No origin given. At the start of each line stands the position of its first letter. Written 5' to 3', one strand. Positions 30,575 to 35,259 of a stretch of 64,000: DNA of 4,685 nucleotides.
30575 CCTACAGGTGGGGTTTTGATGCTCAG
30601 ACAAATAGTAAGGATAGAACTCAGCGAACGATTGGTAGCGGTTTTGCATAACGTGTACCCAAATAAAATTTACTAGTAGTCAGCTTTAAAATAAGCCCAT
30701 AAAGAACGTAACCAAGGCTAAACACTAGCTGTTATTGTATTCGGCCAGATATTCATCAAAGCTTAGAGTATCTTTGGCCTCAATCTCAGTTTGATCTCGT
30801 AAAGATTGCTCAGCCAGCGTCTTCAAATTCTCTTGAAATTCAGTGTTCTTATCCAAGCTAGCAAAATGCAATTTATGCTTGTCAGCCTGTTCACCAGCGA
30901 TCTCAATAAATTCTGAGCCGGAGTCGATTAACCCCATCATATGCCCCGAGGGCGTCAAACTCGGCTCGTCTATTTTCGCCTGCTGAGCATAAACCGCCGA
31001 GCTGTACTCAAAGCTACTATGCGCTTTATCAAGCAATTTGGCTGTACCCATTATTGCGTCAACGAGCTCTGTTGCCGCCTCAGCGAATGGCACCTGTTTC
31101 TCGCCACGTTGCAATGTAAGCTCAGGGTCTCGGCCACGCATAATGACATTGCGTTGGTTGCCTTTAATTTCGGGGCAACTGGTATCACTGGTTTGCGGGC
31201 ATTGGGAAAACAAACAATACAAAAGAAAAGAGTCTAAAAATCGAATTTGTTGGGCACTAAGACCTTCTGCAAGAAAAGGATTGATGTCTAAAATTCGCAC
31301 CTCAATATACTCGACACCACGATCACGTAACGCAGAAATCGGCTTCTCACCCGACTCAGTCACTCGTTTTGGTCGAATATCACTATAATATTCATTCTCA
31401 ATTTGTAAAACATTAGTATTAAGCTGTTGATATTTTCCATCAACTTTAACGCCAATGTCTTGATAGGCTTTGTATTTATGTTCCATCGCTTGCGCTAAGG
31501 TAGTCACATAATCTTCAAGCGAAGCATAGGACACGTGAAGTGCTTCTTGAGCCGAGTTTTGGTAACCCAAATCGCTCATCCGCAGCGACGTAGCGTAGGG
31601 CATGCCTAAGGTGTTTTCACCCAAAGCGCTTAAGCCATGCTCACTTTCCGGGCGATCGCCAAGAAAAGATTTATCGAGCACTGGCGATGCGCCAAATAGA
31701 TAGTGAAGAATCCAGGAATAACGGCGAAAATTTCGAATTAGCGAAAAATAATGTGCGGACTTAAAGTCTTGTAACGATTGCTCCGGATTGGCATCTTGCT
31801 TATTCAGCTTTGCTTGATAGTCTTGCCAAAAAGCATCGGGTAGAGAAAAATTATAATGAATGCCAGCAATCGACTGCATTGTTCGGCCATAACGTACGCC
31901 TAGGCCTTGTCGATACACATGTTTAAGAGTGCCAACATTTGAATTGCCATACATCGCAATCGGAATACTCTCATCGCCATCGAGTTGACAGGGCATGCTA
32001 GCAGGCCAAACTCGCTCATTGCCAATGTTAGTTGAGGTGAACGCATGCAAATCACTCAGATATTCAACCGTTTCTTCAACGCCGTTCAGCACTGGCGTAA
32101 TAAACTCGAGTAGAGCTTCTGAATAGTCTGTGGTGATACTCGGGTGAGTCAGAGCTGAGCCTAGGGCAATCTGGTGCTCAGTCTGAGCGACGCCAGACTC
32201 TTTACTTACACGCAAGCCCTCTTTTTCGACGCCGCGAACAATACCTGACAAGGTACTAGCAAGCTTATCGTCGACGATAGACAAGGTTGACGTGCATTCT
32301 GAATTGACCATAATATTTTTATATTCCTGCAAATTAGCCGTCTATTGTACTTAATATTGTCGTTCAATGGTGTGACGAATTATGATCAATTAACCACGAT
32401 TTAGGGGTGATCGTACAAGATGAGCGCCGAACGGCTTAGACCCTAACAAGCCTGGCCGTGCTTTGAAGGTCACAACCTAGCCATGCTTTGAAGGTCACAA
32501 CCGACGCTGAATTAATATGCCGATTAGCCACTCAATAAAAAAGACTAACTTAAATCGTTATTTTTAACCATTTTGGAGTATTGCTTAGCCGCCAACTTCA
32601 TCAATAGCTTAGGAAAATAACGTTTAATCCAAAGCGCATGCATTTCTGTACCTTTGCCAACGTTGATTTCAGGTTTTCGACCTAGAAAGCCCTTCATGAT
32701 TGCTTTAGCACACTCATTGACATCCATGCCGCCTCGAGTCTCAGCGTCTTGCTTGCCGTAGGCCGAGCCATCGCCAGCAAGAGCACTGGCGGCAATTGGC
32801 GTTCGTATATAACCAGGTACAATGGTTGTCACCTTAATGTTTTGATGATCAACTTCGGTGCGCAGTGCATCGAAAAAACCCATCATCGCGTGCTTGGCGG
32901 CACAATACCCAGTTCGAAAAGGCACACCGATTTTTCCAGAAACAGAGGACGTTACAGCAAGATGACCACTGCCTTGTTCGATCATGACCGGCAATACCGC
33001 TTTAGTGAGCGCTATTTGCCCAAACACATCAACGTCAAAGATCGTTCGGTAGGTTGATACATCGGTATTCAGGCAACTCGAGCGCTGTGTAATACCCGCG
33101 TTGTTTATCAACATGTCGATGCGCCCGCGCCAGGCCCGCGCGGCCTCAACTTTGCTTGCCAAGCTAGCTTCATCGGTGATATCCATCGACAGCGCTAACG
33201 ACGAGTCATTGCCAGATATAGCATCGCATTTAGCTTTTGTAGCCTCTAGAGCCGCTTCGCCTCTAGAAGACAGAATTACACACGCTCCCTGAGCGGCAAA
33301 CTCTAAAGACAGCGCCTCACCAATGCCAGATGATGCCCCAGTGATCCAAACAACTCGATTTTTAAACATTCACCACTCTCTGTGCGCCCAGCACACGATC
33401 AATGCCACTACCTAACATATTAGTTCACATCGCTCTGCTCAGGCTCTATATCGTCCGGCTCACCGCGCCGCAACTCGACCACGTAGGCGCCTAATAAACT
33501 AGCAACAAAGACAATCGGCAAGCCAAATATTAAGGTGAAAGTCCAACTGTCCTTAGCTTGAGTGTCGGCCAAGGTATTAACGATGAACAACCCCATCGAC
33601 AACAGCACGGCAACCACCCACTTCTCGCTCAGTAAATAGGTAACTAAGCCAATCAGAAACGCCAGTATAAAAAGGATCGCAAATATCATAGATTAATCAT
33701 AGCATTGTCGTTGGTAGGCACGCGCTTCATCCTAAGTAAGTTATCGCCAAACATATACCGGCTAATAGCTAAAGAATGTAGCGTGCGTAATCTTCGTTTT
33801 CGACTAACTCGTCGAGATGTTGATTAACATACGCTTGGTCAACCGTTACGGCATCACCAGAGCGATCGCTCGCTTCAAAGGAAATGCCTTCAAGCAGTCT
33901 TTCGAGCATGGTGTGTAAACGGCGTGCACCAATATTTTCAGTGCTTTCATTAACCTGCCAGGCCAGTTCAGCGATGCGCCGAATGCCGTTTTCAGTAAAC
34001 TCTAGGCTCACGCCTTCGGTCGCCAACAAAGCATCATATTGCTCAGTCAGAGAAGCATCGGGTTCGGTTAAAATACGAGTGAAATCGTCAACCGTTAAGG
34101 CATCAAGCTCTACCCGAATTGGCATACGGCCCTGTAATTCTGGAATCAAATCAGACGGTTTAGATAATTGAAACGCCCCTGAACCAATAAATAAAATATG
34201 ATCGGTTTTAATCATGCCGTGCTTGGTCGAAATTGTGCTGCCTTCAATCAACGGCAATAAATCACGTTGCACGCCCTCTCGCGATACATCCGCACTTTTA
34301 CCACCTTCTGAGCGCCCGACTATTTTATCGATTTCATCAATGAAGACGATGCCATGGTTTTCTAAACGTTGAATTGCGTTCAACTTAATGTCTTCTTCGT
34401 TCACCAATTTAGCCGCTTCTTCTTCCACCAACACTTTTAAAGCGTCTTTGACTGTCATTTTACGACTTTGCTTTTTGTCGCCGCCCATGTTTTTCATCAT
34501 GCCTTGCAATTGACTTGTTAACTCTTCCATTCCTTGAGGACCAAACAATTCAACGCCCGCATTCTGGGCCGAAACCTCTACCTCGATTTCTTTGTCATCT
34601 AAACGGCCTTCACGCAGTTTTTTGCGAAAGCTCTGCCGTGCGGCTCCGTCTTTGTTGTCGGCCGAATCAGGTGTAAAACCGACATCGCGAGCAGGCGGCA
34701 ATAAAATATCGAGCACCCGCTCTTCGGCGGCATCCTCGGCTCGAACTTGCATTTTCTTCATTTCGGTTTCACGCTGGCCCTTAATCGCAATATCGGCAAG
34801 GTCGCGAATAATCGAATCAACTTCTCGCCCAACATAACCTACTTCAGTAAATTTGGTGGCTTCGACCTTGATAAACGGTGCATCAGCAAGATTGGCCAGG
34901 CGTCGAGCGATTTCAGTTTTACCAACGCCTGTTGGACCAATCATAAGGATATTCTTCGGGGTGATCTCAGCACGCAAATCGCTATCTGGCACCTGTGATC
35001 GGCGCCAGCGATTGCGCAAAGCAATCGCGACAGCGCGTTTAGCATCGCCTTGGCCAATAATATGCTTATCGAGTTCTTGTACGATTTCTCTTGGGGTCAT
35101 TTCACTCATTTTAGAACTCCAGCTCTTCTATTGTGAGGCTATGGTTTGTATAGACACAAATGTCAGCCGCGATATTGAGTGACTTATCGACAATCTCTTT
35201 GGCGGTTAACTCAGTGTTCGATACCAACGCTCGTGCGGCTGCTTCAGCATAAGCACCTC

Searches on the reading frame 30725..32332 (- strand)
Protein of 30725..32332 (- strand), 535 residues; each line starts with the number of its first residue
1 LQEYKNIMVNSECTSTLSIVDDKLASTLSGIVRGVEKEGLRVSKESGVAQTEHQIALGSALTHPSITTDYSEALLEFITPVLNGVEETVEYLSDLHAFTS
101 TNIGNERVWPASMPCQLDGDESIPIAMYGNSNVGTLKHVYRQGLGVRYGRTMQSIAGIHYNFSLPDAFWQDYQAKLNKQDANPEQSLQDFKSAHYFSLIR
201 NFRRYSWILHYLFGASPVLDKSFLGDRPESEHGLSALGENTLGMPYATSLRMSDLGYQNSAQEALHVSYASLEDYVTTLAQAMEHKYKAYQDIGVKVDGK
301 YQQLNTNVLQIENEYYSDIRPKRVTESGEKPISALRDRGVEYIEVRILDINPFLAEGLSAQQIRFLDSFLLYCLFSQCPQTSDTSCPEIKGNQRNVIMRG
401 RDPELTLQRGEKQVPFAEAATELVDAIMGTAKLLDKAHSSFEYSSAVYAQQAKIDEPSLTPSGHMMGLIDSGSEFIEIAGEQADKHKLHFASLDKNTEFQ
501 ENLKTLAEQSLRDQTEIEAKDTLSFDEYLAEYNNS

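Call 63: search_protein_families(library=pfam, proteins=[window:30725-32332:-], max_evalue=0.00001)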
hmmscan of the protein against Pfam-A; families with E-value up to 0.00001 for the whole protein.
window:30725-32332:- (535 aa): 1 family
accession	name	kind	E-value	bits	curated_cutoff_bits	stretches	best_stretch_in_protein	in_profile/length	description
PF04262.19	Glu_cys_ligase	-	4e-160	532.9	27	1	21-396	6-372/372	Glutamate-cysteine ligase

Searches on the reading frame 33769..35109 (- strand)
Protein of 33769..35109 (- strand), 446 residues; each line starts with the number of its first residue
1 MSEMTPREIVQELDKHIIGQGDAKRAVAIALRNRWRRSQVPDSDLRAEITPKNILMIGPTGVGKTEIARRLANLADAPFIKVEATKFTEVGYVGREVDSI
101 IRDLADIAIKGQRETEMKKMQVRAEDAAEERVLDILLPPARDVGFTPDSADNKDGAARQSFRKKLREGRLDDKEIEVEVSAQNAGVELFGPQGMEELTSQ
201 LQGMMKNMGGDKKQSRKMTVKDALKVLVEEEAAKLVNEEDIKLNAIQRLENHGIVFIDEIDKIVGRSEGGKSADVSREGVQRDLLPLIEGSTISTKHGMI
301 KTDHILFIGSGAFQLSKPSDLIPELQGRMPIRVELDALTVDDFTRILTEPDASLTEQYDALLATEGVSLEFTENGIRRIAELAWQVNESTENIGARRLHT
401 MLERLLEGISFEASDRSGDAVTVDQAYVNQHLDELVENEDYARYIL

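Call 63: search_protein_families(library=pfam, proteins=[window:33769-35109:-], max_evalue=0.00001)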
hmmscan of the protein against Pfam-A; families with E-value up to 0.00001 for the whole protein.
window:33769-35109:- (446 aa): 5 families
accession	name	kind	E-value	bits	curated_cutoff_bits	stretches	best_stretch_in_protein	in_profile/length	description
PF07724.20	AAA_2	-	1.6e-34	119.8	27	1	186-332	6-166/166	AAA domain (Cdc48 subfamily)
PF00004.35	AAA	-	9.1e-17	62.2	21.2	2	244-335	47-129/131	ATPase family associated with various cellular activities (AAA)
PF07728.20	AAA_5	-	3.4e-06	27.5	22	0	53-89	1-38/139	AAA domain (dynein-related subfamily)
PF13401.12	AAA_22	-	3.6e-06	27.8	27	0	52-102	6-59/130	AAA domain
PF00493.29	MCM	-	5.8e-06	26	23.3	0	7-77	16-83/224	MCM P-loop domain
